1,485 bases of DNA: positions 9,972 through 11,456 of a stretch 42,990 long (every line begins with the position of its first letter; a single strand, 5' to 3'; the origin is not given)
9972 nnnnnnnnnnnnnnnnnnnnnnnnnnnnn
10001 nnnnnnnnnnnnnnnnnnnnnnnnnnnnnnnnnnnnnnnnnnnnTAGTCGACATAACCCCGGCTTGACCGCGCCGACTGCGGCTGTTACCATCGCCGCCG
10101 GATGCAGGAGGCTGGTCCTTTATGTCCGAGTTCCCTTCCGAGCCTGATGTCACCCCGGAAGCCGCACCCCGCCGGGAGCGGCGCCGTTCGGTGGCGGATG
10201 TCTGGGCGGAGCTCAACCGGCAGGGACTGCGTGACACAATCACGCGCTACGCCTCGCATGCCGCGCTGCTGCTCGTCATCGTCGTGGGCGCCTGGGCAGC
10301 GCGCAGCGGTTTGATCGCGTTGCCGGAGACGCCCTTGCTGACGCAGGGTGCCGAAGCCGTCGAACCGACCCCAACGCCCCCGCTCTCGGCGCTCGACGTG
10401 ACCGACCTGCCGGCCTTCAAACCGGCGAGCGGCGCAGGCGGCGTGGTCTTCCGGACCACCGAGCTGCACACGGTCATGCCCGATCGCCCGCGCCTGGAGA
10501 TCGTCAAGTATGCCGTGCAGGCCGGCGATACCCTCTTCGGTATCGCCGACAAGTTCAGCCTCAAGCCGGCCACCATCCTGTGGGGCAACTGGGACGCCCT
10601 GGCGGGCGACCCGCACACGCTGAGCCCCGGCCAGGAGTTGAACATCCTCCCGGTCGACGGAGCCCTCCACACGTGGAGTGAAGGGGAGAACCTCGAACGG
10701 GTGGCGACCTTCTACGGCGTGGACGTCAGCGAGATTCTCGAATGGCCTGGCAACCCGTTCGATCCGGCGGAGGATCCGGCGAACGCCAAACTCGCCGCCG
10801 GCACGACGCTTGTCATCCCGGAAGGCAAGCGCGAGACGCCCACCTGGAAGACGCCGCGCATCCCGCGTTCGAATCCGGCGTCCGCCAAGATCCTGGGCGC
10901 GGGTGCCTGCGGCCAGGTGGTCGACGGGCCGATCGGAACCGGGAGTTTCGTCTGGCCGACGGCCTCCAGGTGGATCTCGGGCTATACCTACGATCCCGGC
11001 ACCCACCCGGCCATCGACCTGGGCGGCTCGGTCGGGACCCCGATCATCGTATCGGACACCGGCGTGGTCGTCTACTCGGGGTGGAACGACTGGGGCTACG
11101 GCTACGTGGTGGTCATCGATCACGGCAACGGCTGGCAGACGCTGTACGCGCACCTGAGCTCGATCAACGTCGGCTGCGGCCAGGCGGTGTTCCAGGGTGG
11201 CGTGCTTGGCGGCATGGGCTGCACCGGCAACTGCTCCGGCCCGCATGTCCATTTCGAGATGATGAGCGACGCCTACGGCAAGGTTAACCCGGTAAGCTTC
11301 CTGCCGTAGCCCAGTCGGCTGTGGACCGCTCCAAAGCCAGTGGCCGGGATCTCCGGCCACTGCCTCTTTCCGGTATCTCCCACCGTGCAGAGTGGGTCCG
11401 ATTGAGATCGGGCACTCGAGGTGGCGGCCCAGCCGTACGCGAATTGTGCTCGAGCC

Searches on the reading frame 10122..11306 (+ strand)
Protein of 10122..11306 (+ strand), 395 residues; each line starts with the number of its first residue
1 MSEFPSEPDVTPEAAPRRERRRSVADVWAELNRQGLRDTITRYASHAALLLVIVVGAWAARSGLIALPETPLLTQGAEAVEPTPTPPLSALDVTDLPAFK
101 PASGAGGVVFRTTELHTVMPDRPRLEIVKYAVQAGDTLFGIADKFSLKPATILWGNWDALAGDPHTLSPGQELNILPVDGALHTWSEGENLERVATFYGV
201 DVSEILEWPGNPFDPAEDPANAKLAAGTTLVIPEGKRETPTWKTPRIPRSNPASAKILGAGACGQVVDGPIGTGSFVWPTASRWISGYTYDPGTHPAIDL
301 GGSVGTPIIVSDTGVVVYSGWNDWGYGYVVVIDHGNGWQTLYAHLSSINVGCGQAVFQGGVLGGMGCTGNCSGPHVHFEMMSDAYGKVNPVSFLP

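Call 27: search_protein_families(library=pfam, proteins=[window:10122-11306:+], max_evalue=0.001)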
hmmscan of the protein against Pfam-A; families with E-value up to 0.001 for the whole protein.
window:10122-11306:+ (395 aa): 2 families
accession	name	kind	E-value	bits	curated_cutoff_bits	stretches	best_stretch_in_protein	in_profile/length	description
PF01551.29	Peptidase_M23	-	1.8e-26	92.6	28.7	1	294-384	2-91/96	Peptidase family M23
PF01476.26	LysM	-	2.5e-09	37.4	20.9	1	130-175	1-42/43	LysM domain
